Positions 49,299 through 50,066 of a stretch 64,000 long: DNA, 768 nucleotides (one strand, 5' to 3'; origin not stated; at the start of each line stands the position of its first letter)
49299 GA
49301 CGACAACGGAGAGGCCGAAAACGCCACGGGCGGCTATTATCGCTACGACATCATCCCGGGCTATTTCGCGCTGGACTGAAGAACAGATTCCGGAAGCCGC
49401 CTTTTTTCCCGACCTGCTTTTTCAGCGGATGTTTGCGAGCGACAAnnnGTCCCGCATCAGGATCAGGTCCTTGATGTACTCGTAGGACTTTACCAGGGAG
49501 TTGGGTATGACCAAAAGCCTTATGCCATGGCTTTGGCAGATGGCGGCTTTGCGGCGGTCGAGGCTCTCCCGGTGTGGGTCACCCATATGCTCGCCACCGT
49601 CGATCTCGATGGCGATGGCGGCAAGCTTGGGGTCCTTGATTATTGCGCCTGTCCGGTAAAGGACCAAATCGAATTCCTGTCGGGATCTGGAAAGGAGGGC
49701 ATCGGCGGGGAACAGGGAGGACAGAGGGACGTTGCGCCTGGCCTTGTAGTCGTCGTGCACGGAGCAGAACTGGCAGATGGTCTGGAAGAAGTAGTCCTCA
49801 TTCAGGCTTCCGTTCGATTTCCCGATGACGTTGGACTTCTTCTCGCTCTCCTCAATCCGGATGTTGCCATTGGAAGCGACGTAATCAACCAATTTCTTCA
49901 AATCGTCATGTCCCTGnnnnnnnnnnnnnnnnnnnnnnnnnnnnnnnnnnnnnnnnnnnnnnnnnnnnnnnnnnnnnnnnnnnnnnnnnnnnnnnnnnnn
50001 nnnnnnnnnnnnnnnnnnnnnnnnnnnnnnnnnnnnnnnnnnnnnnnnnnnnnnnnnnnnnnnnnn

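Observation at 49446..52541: Isolated ~1000-aa Upf1/DNA2-type helicase fused to a Vsr/DUF2726-like nuclease, with an unassigned ~360-aa N-terminal module: candidate single-gene defence or novel repair factor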

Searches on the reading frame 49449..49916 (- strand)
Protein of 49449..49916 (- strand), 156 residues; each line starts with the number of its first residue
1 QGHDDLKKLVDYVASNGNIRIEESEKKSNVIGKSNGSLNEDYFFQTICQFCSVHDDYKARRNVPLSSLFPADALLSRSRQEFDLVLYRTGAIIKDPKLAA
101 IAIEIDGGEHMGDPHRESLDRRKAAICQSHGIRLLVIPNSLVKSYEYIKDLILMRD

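Call 23: search_solved_structures(query=A2, max_evalue=10, show_alignments=3)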
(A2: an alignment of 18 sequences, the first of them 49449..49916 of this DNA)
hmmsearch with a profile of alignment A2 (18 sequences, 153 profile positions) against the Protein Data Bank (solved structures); distinct sequences matched with E-value up to 10: 1.
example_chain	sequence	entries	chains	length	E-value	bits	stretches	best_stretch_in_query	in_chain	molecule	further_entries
3r3p_A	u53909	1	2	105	0.038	16.8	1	80-151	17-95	Mobile intron protein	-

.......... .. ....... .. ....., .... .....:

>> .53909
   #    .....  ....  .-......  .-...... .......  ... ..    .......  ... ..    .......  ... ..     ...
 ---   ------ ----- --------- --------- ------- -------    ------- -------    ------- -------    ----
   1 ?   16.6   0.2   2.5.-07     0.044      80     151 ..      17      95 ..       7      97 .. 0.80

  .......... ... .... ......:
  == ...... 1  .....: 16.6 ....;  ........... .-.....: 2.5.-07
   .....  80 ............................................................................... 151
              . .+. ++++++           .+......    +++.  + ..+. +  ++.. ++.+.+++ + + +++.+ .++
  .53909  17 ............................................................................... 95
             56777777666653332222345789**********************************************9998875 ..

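Call 25: search_protein_families(library=pfam, alignment_id=A2, max_evalue=1)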
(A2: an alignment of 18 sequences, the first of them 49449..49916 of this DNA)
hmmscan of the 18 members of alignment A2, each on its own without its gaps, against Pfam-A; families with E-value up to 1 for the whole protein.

A. member 1, window:49449-49916:- (156 aa): 3 families
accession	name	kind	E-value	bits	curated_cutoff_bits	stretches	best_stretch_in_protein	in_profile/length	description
PF10881.14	DUF2726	-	2e-05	24.7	24.7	1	78-152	55-123/126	Protein of unknown function (DUF2726)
PF18741.7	MTES_1575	-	0.068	13.7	38.2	1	87-137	25-76/96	REase_MTES_1575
PF04480.18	DUF559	-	0.22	11.8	20.6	1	101-150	55-102/109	Protein of unknown function (DUF559)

B. families by the number of members that match (of 18 scanned): 9 families
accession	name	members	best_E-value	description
PF10881.14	DUF2726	18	3.2e-09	Protein of unknown function (DUF2726)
PF04480.18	DUF559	4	0.017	Protein of unknown function (DUF559)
PF18741.7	MTES_1575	4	0.059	REase_MTES_1575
PF04556.18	DpnII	1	0.013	DpnII restriction endonuclease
PF16613.10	RGS12_us1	1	0.024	Unstructured region of RGS12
PF20247.3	DUF6602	1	0.064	Domain of unknown function (DUF6602)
PF08538.16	DUF1749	1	0.13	Protein of unknown function (DUF1749)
PF21393.2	Phage_pb10_N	1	0.14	Decoration protein pb10 N-terminal domain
PF18126.6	Mitoc_mL59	1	0.2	Mitochondrial ribosomal protein mL59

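Call 35: predict_structure(alignment_id=A2)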
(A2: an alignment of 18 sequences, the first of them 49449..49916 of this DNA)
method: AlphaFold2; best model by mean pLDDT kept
length: 156 residues; sequences in the alignment: 18
mean_pLDDT: 78.7   pTM: 0.66
mean pLDDT of the five models: 78.7, 76.3, 74.9, 74.6, 73.3
residues with pLDDT >= 90: 59; 70-90: 62; 50-70: 17; < 50: 18
segments of 3 or more residues with pLDDT < 50: 1-3, 23-34
pLDDT, mean of each block of 10 residues (from residue 1): 62 76 39 61 92 89 90 90 87 55 85 84 91 91 92 75
secondary structure, 60 per line:
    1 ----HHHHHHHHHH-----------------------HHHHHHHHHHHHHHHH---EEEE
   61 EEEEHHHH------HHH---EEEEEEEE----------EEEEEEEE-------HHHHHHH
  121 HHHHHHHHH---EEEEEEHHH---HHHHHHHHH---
elements in order: H5-14 H38-53 E57-64 H65-68 E81-88 E99-106 H114-129 E133-138 H145-153

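Call 41: fold_search(model_id=the predicted structure, library=pdb)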
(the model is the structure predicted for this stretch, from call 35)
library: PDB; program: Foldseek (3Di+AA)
matches with E <= 10: 328; with E <= 0.001: 0
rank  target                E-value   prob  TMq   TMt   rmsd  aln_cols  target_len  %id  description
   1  9ibq_A                2.5e-03  0.97  0.41  0.25   9.5       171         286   13  Structure of BstEII with DNA substrate (released 2026-03-04)
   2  1t0f_B                1.9e-02  0.94  0.40  0.26   9.9       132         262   10  Crystal Structure of the TnsA/TnsC(504-555) complex (released 2004-11-09)
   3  1t0f_A                2.1e-02  0.97  0.41  0.26   9.8       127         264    9  Crystal Structure of the TnsA/TnsC(504-555) complex (released 2004-11-09)
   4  1f1z_A                2.1e-02  0.97  0.41  0.26  10.1       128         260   12  TNSA, a catalytic component of the TN7 transposition system (released 2000-06-28)
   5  7n1l_C                1.4e-01  0.16  0.21  0.23  11.4       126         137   13  Crystal Structure of Ribosomal-protein-alanine N-acetyltransferase from Brucella melitensis biovar Abortus 2308 (released 2021-06-16)
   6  7n1l_B                1.4e-01  0.13  0.21  0.22  11.7       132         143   14  Crystal Structure of Ribosomal-protein-alanine N-acetyltransferase from Brucella melitensis biovar Abortus 2308 (released 2021-06-16)
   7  3r3p_B                1.7e-01  0.85  0.40  0.59   5.2       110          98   14  Homing Endonuclease I-Bth0305I Catalytic Domain (released 2011-10-05)
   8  3r3p_A                1.7e-01  0.82  0.39  0.57   5.2       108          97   15  Homing Endonuclease I-Bth0305I Catalytic Domain (released 2011-10-05)
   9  1xmx                  1.8e-01  0.38  0.40  0.19   9.5       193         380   13  Crystal structure of protein VC1899 from Vibrio cholerae (released 2004-11-16)
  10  7n1l_J                2.6e-01  0.10  0.19  0.22  11.9       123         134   11  Crystal Structure of Ribosomal-protein-alanine N-acetyltransferase from Brucella melitensis biovar Abortus 2308 (released 2021-06-16)
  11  4qbn_A                2.8e-01  0.60  0.38  0.57   4.7       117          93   13  VRR_NUC domain (released 2014-09-10)
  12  7n1l_H                2.8e-01  0.09  0.20  0.21  11.5       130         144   12  Crystal Structure of Ribosomal-protein-alanine N-acetyltransferase from Brucella melitensis biovar Abortus 2308 (released 2021-06-16)
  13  7n1l_O                3.0e-01  0.09  0.19  0.22  11.6       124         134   14  Crystal Structure of Ribosomal-protein-alanine N-acetyltransferase from Brucella melitensis biovar Abortus 2308 (released 2021-06-16)
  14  7n1l_A                3.2e-01  0.12  0.21  0.22  11.3       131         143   11  Crystal Structure of Ribosomal-protein-alanine N-acetyltransferase from Brucella melitensis biovar Abortus 2308 (released 2021-06-16)
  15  7n1l_G                4.2e-01  0.08  0.20  0.21  11.5       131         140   11  Crystal Structure of Ribosomal-protein-alanine N-acetyltransferase from Brucella melitensis biovar Abortus 2308 (released 2021-06-16)
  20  3hrl                  9.3e-01  0.44  0.40  0.61   4.3       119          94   17  Crystal structure of a putative endonuclease-like protein (ngo0050) from neisseria gonorrhoeae (released 2009-06-30)
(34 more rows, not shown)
